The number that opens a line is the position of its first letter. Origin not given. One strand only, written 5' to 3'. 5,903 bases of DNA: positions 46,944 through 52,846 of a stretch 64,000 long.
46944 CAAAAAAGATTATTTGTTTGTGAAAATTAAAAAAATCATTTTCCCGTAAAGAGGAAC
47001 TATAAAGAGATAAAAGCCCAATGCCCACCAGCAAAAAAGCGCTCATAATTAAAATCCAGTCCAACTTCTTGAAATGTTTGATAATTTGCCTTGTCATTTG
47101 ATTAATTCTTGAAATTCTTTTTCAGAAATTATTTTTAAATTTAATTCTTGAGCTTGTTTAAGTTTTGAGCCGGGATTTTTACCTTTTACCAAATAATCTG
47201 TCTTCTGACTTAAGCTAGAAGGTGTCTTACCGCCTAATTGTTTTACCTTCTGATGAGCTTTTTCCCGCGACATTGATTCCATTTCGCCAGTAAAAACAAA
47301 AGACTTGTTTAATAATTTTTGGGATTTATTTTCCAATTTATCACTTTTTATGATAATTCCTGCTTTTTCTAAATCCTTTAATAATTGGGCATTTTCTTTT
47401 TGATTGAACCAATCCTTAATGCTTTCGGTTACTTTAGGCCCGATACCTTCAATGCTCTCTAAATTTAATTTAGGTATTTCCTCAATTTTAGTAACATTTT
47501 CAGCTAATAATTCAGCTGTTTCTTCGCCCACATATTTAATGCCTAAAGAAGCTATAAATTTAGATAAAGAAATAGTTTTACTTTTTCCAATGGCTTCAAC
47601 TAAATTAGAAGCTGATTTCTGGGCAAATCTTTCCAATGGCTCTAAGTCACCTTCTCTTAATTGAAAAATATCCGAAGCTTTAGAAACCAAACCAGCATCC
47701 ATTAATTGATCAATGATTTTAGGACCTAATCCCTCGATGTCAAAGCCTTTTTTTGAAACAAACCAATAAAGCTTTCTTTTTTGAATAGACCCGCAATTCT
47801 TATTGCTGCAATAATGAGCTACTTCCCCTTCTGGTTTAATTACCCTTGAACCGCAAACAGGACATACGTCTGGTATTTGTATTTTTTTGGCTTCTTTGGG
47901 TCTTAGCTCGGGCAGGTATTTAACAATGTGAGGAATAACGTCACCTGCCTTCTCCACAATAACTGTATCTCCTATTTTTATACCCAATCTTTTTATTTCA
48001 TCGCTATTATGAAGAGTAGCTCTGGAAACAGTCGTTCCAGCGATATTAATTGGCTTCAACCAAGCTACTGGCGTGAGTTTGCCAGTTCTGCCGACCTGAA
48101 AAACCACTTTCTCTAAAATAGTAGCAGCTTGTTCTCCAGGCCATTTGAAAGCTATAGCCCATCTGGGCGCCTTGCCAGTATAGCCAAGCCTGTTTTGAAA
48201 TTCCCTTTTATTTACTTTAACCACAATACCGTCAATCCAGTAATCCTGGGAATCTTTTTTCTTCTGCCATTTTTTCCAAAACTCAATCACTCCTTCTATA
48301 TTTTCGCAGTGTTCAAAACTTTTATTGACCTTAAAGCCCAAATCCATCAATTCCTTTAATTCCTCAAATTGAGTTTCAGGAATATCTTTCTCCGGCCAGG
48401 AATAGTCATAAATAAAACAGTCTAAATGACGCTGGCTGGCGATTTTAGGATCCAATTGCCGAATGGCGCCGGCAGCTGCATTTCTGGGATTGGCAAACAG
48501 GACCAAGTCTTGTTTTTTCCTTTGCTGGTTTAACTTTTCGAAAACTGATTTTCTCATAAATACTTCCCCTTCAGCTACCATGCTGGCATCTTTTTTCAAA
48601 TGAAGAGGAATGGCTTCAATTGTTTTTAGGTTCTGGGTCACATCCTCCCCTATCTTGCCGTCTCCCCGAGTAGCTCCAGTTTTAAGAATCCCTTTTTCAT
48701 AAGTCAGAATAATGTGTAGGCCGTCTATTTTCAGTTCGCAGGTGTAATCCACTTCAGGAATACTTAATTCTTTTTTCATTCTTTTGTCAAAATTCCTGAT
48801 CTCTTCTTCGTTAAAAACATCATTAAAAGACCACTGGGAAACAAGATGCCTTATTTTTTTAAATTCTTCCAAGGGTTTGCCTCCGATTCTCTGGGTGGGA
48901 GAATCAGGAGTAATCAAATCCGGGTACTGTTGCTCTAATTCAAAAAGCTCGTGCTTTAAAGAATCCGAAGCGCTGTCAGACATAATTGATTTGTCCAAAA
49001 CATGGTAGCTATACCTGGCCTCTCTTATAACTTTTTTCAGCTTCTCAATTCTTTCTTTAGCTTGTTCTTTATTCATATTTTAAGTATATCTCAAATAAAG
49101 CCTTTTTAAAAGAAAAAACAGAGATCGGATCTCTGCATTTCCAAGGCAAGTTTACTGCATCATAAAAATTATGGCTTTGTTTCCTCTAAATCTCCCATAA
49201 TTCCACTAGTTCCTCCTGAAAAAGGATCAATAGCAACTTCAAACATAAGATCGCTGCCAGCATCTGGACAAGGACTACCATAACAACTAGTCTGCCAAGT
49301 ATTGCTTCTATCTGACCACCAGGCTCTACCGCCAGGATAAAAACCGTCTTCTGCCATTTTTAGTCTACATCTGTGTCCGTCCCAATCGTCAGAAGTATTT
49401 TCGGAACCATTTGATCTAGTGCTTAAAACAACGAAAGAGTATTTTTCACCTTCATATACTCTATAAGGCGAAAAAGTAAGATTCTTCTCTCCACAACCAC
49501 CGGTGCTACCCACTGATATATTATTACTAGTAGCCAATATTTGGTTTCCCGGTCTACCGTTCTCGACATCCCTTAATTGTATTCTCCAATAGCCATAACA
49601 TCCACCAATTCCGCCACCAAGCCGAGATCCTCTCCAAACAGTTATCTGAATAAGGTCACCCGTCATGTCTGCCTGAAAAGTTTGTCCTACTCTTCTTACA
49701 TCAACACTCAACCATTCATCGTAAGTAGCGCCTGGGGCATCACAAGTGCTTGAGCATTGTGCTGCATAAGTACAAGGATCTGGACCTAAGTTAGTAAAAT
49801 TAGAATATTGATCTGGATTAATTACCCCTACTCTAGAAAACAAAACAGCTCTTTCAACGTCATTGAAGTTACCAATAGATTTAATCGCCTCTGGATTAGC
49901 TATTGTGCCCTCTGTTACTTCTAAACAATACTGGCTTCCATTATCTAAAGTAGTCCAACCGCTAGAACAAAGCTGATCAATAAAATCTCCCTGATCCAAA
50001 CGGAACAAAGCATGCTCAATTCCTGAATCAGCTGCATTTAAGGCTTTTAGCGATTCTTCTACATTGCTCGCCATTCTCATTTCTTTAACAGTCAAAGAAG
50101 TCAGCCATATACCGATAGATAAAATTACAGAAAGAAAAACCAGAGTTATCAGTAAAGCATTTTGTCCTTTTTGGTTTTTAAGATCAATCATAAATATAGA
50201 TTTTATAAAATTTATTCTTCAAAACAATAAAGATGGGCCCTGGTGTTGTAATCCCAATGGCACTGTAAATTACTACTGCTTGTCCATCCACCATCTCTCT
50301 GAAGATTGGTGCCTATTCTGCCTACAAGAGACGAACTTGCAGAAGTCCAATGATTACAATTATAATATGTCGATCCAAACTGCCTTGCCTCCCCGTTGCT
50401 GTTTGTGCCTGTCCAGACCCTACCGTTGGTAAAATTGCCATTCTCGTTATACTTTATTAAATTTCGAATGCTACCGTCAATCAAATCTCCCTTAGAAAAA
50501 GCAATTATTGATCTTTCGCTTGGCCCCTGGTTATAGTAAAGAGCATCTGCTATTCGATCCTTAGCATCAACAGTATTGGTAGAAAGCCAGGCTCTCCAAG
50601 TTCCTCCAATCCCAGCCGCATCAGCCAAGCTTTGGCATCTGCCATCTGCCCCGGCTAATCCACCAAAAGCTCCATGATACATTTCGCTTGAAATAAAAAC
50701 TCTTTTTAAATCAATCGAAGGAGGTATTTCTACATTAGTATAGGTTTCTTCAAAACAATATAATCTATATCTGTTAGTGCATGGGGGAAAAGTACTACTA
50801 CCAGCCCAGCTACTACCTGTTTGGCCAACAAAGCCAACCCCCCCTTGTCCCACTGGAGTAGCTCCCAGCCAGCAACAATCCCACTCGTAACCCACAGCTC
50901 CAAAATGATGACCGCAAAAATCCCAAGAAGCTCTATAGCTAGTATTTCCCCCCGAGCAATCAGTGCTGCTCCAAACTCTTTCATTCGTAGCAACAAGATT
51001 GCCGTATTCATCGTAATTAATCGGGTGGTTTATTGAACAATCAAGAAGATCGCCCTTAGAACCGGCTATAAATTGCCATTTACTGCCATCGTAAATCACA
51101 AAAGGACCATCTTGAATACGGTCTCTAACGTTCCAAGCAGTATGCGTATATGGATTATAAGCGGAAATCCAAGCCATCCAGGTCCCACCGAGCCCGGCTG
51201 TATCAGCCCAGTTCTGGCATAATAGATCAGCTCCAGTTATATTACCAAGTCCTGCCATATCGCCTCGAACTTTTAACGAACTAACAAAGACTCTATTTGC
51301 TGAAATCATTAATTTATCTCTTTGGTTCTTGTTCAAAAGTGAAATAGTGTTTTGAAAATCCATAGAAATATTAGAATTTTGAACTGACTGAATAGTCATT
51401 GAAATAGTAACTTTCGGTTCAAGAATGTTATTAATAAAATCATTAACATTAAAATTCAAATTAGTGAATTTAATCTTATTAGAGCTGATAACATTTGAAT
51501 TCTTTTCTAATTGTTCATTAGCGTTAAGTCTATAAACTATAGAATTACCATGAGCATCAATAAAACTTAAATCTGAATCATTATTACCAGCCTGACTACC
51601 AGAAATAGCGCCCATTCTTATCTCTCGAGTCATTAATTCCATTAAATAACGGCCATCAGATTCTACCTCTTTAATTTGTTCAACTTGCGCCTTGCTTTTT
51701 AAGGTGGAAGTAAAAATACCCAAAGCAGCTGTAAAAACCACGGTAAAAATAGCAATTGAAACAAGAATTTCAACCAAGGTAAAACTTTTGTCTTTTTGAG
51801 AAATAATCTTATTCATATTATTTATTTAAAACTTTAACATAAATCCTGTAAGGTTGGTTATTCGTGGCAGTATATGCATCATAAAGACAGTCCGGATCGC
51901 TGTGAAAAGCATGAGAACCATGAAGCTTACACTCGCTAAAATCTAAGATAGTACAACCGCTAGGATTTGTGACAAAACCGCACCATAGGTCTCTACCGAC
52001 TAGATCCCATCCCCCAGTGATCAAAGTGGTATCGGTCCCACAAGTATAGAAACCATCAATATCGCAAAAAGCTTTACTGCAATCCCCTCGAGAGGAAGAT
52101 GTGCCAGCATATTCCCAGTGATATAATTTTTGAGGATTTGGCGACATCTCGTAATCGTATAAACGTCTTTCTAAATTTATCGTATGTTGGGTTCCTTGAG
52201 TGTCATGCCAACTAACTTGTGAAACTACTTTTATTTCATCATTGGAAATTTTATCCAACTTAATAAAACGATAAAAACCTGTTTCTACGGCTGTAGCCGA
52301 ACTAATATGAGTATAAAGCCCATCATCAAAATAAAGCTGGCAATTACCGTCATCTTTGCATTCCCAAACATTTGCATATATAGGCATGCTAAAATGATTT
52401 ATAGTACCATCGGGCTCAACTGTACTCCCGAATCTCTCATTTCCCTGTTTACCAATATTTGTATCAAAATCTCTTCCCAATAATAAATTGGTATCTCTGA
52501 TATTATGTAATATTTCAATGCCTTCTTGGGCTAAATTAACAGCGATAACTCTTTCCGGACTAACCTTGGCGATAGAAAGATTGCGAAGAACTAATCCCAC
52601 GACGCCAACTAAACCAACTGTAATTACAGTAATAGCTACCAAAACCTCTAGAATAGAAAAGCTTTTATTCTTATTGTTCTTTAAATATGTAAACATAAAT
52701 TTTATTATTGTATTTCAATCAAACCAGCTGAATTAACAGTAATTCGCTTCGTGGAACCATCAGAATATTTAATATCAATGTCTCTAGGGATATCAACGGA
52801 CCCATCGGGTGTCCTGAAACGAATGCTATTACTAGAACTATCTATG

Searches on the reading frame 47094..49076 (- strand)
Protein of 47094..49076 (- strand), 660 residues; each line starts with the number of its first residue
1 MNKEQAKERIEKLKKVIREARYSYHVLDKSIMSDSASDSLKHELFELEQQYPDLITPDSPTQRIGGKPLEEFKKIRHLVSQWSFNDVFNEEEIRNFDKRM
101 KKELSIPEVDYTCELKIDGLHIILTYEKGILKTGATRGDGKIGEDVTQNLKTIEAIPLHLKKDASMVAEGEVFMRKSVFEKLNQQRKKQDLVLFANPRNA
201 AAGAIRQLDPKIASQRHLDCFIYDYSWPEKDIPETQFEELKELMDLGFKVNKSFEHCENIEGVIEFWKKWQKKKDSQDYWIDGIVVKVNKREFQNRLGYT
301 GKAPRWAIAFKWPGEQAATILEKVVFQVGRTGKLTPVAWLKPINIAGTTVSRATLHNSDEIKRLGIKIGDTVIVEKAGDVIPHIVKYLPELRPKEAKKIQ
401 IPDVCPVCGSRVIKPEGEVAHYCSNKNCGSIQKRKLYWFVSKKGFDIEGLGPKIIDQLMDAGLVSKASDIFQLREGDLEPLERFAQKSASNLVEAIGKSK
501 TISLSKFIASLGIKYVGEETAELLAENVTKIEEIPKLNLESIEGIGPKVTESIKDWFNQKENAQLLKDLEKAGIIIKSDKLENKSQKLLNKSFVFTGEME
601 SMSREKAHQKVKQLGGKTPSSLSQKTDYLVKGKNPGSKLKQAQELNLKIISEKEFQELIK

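Call 64: search_protein_families(library=pfam, proteins=[window:47094-49076:-], max_evalue=0.001)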
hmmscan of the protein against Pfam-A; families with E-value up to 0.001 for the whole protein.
window:47094-49076:- (660 aa): 8 families
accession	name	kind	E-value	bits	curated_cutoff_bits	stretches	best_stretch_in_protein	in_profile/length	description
PF01653.23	DNA_ligase_aden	-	7.4e-89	298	27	1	70-314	2-252/253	NAD-dependent DNA ligase adenylation domain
PF03120.22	DNA_ligase_OB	-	7.2e-34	115.9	32.9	1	319-395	2-78/79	NAD-dependent DNA ligase OB-fold domain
PF00533.33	BRCT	-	1.4e-14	54.5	21.3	1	584-659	2-78/78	BRCA1 C Terminus (BRCT) domain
PF12826.13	HHH_2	-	1.6e-14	54.3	27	1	507-565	2-63/64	Helix-hairpin-helix motif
PF03119.21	DNA_ligase_ZBD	-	1.6e-09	37.9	25.8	1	405-428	2-25/27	NAD-dependent DNA ligase C4 zinc finger domain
PF22745.1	Nlig-Ia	-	2.9e-07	31.5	27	1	7-56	3-52/92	DNA ligase-like, N-terminal NAD+-binding domain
PF14520.12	HHH_5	-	2.3e-06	28.4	27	0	446-497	6-56/57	Helix-hairpin-helix domain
PF12738.14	PTCB-BRCT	-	2e-05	25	22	1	598-651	7-60/63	twin BRCT domain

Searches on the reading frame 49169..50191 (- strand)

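Call 64: search_protein_families(library=pfam, proteins=[window:49169-50191:-], max_evalue=0.001)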
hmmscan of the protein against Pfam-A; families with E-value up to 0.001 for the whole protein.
window:49169-50191:- (340 aa): 1 family
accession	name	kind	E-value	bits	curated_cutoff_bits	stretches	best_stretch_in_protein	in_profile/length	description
PF14341.11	PilX_N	-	5.1e-07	30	25.5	1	12-59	4-51/51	PilX N-terminal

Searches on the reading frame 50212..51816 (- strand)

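Call 65: search_protein_families(library=pfam, proteins=[window:50212-51816:-], max_evalue=0.001)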
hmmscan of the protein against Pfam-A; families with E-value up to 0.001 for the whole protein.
window:50212-51816:- (534 aa): 3 families
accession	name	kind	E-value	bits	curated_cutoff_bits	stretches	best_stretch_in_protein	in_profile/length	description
PF07588.17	DUF1554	-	1.4e-10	41.5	27.5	1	378-504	2-133/136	Protein of unknown function (DUF1554)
PF06482.17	Endostatin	-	2.5e-07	30.9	29.4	0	380-417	10-47/170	Collagenase NC10 and Endostatin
PF07963.17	N_methyl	-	3.2e-06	26.9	21.2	1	8-32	3-27/27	Prokaryotic N-terminal methylation motif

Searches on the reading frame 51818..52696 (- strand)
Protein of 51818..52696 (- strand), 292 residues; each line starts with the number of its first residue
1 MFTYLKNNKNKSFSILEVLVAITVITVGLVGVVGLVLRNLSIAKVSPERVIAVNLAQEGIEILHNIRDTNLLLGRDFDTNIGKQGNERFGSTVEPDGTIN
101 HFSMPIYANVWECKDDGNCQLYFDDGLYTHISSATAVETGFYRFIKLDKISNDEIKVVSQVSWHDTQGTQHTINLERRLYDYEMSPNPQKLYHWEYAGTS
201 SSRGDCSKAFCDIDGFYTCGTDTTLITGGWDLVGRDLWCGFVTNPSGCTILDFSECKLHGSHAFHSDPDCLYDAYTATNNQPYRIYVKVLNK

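Call 65: search_protein_families(library=pfam, proteins=[window:51818-52696:-], max_evalue=0.001)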
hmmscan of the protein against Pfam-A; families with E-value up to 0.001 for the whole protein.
window:51818-52696:- (292 aa): 1 family
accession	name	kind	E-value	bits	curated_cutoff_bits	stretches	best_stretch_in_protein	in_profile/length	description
PF07963.17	N_methyl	-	8.4e-05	22.4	21.2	1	8-32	2-26/27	Prokaryotic N-terminal methylation motif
